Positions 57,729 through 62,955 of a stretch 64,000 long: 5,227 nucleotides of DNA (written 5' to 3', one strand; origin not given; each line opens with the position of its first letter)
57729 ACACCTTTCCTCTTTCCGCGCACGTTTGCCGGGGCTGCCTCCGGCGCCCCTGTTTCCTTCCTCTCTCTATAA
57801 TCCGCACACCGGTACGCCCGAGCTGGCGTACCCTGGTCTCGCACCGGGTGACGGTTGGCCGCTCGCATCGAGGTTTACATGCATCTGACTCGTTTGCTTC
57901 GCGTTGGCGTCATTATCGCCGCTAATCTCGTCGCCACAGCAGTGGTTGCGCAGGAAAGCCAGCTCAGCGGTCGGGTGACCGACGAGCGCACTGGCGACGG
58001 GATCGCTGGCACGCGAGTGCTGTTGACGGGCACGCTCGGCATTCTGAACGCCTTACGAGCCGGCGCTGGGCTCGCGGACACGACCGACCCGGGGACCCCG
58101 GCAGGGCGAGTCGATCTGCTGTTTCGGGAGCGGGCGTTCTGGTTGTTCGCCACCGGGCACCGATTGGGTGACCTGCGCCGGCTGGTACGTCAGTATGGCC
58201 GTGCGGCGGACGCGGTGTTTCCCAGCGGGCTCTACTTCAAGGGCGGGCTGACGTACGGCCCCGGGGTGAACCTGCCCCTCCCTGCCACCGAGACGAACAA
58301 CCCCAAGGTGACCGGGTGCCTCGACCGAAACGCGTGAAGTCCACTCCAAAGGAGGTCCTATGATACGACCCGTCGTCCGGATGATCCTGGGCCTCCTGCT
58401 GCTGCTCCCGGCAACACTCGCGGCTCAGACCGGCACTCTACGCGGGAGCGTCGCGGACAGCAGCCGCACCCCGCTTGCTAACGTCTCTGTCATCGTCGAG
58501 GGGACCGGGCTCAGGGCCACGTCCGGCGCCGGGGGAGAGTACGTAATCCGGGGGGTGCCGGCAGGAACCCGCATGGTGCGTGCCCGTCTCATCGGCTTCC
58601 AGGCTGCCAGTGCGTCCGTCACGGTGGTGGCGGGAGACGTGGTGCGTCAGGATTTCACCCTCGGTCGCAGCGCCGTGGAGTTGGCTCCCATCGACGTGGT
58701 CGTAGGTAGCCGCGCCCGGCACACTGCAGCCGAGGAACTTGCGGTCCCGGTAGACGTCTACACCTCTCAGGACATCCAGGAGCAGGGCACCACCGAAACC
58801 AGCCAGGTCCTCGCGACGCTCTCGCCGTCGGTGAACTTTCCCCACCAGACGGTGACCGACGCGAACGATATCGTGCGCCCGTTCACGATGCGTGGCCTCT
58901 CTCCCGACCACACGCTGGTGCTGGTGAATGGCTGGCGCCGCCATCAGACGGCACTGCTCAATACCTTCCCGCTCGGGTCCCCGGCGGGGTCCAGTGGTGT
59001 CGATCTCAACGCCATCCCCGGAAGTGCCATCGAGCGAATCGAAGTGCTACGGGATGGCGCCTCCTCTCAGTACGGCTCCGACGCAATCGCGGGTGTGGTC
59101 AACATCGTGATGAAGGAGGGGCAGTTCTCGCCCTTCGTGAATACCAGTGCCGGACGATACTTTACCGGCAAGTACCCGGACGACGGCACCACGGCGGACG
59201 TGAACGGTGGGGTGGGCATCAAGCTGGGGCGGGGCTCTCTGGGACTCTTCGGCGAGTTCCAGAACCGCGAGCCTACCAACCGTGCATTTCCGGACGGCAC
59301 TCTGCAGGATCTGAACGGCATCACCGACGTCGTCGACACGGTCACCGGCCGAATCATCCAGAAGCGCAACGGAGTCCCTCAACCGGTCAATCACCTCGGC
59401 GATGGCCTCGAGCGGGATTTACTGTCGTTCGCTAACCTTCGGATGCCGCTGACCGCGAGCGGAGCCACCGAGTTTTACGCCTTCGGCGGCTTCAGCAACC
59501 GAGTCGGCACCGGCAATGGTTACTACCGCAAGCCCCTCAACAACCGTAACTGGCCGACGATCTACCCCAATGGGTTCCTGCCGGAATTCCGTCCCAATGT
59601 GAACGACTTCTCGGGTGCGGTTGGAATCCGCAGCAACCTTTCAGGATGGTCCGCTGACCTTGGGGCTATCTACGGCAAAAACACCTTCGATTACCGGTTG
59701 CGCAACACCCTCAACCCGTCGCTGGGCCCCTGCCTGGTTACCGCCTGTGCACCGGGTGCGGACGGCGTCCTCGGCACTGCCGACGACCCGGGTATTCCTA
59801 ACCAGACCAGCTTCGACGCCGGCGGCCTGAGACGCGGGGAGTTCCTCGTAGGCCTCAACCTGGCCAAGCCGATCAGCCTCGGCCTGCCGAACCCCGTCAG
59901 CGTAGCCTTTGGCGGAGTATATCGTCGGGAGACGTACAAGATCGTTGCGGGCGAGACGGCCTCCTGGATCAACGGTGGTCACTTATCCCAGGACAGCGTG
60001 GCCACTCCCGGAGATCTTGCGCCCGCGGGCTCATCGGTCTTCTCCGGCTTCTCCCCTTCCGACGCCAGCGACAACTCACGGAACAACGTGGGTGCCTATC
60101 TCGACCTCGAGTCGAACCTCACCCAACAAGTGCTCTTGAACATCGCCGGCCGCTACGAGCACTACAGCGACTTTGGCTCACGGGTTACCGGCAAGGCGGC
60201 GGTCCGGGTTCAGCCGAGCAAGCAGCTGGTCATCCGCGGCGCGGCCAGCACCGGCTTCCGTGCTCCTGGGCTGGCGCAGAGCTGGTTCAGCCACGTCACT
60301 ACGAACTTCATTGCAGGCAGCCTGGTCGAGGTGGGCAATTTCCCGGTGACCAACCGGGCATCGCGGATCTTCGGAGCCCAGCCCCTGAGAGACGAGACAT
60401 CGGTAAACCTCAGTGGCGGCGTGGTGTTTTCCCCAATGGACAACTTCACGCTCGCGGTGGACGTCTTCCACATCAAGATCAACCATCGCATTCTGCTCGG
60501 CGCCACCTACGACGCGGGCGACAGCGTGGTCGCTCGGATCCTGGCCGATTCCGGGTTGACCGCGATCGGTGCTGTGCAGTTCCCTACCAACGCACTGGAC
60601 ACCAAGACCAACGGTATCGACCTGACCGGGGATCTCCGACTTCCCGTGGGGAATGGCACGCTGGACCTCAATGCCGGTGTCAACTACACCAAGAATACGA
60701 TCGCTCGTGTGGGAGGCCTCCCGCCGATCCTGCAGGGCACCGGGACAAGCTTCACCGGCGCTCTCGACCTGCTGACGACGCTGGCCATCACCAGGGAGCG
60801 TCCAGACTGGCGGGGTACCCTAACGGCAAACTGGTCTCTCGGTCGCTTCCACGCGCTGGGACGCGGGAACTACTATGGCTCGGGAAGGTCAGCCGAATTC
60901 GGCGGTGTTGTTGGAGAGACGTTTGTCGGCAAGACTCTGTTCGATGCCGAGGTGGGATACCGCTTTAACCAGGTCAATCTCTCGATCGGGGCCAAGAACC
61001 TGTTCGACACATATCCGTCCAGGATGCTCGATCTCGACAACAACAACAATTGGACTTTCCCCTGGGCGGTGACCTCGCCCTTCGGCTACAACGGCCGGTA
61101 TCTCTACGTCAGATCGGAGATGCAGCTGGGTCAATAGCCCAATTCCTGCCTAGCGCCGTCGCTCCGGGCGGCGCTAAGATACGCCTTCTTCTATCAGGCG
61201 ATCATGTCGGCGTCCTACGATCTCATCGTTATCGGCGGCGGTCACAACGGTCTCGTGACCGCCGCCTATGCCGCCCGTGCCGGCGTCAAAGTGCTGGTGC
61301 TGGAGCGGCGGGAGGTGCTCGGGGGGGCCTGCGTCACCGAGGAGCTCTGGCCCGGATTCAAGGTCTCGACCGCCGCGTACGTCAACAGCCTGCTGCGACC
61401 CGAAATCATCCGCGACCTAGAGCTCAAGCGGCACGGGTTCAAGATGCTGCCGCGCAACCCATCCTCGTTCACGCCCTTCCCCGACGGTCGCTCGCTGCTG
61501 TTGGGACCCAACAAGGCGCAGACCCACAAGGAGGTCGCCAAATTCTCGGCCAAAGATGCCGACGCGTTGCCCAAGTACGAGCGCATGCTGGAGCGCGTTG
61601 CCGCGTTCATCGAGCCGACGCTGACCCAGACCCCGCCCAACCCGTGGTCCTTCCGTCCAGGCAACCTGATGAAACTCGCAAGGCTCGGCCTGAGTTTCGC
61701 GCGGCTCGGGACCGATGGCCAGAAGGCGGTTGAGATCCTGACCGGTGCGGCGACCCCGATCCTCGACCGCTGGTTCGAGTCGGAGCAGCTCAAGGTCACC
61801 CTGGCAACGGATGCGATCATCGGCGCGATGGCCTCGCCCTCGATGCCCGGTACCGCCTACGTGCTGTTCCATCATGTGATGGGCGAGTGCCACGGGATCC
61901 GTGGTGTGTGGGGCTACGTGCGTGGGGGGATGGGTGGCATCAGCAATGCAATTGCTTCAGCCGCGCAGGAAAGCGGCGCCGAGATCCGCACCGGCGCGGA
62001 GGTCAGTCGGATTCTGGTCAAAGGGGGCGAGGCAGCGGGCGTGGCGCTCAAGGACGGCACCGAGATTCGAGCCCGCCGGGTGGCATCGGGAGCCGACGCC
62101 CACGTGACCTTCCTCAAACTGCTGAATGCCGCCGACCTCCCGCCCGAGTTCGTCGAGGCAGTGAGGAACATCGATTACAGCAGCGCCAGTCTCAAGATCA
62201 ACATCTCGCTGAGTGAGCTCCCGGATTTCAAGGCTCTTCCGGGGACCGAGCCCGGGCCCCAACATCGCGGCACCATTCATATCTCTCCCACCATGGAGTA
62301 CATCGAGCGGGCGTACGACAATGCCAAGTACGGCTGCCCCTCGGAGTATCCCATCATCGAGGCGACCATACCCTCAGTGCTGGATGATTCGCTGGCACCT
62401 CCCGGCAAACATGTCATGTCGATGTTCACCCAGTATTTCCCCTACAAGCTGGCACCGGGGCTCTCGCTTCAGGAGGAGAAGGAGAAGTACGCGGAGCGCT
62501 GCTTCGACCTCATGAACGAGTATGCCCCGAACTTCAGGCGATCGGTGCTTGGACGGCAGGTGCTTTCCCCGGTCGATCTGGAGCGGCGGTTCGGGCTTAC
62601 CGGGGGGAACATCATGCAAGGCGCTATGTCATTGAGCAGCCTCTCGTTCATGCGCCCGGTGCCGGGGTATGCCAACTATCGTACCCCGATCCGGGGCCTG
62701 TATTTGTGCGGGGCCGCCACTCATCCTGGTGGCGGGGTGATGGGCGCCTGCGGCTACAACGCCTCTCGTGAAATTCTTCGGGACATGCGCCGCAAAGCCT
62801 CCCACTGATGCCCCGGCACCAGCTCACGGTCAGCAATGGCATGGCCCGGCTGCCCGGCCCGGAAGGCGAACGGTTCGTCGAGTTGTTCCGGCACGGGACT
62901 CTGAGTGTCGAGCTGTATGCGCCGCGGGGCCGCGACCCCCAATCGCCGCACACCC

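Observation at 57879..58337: In-frame susC'/'susD fusion: a transporter operon collapsed to 152 codons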

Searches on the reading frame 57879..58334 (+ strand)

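Call 4: search_protein_families(library=pfam, proteins=[window:57879-58334:+], max_evalue=1)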
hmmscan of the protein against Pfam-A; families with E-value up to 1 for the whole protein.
window:57879-58334:+ (152 aa): 2 families
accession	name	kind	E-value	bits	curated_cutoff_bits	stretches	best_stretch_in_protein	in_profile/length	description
PF13620.12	CarboxypepD_reg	-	0.025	15.3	32.3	1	28-50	1-22/82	Carboxypeptidase regulatory-like domain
PF07980.17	SusD_RagB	-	0.026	14.6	23.1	1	55-101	184-233/297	SusD family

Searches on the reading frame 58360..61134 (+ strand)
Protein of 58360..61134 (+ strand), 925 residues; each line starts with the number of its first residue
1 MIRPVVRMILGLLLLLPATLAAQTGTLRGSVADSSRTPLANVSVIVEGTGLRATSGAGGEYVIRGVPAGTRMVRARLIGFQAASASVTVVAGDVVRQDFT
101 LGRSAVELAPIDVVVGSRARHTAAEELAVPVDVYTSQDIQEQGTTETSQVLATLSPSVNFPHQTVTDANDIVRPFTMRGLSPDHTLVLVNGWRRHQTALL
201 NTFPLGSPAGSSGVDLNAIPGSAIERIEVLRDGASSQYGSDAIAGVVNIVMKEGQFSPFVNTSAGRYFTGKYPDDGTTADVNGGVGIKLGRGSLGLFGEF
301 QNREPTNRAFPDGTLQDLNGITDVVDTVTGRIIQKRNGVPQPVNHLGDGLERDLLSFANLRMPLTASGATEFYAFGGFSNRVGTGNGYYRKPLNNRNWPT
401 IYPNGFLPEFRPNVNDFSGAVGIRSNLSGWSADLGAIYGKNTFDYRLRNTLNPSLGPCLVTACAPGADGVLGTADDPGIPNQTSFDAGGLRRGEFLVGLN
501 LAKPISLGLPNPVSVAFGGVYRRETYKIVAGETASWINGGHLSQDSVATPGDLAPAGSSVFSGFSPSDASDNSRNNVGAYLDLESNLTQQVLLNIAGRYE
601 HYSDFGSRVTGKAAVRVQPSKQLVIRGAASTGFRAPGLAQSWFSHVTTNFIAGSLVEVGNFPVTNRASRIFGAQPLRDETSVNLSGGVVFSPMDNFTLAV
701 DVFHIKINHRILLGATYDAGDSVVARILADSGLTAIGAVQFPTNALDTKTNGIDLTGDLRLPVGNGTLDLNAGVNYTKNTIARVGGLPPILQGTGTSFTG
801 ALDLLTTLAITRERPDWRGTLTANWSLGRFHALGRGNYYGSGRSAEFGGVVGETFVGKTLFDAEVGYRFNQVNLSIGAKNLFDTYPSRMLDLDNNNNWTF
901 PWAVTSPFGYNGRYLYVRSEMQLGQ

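Call 4: search_protein_families(library=pfam, proteins=[window:58360-61134:+], max_evalue=1)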
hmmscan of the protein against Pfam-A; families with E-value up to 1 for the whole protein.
window:58360-61134:+ (925 aa): 4 families
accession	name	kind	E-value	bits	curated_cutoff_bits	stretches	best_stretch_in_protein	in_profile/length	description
PF00593.30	TonB_dep_Rec_b-barrel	-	2.2e-36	127.1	27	1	371-881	17-436/436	TonB dependent receptor-like, beta-barrel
PF07715.20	Plug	-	5.7e-22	78.7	23.9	1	125-246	3-107/107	TonB-dependent Receptor Plug Domain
PF13620.12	CarboxypepD_reg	-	2e-15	57.3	32.3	1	26-101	1-81/82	Carboxypeptidase regulatory-like domain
PF13715.12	CarbopepD_reg_2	-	9.2e-11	42.1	32.2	1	28-109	2-84/88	CarboxypepD_reg-like domain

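Call 25: search_protein_families(library=ncbifam, proteins=[window:58360-61134:+], max_evalue=0.01)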
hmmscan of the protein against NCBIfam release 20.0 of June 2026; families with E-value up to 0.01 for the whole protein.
window:58360-61134:+ (925 aa): 24 families
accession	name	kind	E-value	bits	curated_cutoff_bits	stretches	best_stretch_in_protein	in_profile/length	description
NF010010.0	PRK13483.1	equivalog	8.8e-22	76.8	927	2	161-252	78-163/660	ligand-gated channel protein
NF010051.0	PRK13528.1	subfamily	1.3e-21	76.5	583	2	121-254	41-174/727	FepA family TonB-dependent siderophore receptor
NF010048.1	PRK13524.1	subfamily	6.6e-21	74.5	493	2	127-254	53-178/744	FepA family TonB-dependent siderophore receptor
TIGR01779.1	TonB-B12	equivalog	2.6e-20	72.5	599.7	2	112-266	31-170/614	TonB-dependent vitamin B12 receptor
TIGR01785.1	TonB-hemin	subfamily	3.8e-20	71.9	316.85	2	113-249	4-126/677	TonB-dependent heme/hemoglobin receptor family protein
NF050067.1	TonBEntbctnRecCfrA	equivalog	7.9e-20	70.7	1200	2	175-253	87-159/698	TonB-dependent ferric enterobactin receptor CfrA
TIGR01783.1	TonB-siderophor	subfamily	1.7e-18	66.6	223.5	1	131-265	6-121/649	TonB-dependent siderophore receptor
NF010038.0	PRK13513.1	equivalog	2.9e-18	65.8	942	2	126-254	51-167/659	ligand-gated channel protein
NF007926.1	PRK10641.1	equivalog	3.7e-17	62.1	836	1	114-266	32-168/617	TonB-dependent vitamin B12 receptor BtuB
TIGR01786.1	TonB-hemlactrns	subfamily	5.4e-17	61.4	323.75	2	118-249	9-131/719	TonB-dependent hemoglobin/transferrin/lactoferrin family receptor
NF007478.2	PRK10064.1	equivalog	9e-17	60.6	745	1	113-253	33-159/663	catecholate siderophore receptor CirA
NF010011.0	PRK13484.1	equivalog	1.2e-16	60.2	1197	1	173-252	86-159/682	IreA family TonB-dependent siderophore receptor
NF010012.0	PRK13486.1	equivalog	1.8e-15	56.4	924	2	122-253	37-159/696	TonB-dependent receptor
TIGR04056.1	OMP_RagA_SusC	subfamily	2.1e-12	46.2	368.25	1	26-257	2-209/981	SusC/RagA family TonB-linked outer membrane protein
NF052345.1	S_layer_anammox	exception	7.5e-10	36.8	1400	1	19-150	1307-1436/1596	Kustd1514 family S-layer glycoprotein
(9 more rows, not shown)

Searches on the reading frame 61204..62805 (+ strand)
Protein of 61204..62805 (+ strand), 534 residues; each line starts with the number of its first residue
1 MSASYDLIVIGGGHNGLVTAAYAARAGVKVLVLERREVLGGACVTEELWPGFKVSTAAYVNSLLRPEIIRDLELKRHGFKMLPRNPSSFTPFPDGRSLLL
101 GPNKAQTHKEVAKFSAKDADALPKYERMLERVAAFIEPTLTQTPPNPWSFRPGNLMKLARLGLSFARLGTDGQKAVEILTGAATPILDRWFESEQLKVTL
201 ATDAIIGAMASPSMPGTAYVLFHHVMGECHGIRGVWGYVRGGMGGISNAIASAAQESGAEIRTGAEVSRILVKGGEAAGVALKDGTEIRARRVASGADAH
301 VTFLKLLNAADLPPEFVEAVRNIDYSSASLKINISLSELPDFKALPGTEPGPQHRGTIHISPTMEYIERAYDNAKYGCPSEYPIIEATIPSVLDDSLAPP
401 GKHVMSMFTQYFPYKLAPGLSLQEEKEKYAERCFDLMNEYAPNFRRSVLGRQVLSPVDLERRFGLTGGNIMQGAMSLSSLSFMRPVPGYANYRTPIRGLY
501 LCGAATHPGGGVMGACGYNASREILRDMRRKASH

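Call 24: search_protein_families(library=pfam, proteins=[window:61204-62805:+], max_evalue=0.01)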
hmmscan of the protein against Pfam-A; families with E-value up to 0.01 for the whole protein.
window:61204-62805:+ (534 aa): 11 families
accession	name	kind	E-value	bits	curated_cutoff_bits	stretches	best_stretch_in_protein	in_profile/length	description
PF01593.30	Amino_oxidase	-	1.4e-19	71.2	19.8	1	16-516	3-432/443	Flavin containing amine oxidoreductase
PF01266.30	DAO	-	7.5e-12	45.9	27.9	2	6-42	1-38/353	FAD dependent oxidoreductase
PF13450.12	NAD_binding_8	-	1.1e-11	45.3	21.9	1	9-58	1-49/68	NAD(P)-binding Rossmann-like domain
PF07992.20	Pyr_redox_2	-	1.9e-09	37.8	26.1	1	5-51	1-48/291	Pyridine nucleotide-disulphide oxidoreductase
PF12831.13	FAD_oxidored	-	2.5e-09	37.4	27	1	6-75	1-71/416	FAD dependent oxidoreductase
PF03486.20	HI0933_like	-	1.2e-05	25.3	50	1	6-40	2-36/244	HI0933-like protein Rossmann domain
PF01134.28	GIDA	-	6.8e-05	22.5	22.1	1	6-33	1-28/391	Glucose inhibited division protein A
PF01946.23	Thi4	-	7.3e-05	22.6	26.2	1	4-42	17-56/235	Thi4 family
PF00070.33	Pyr_redox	-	0.00023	22.1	22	0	7-40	2-35/82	Pyridine nucleotide-disulphide oxidoreductase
PF00890.30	FAD_binding_2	-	0.00051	19.8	20.4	1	6-43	1-38/414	FAD binding domain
PF01494.25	FAD_binding_3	-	0.00072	19.3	22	1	6-37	3-34/349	FAD binding domain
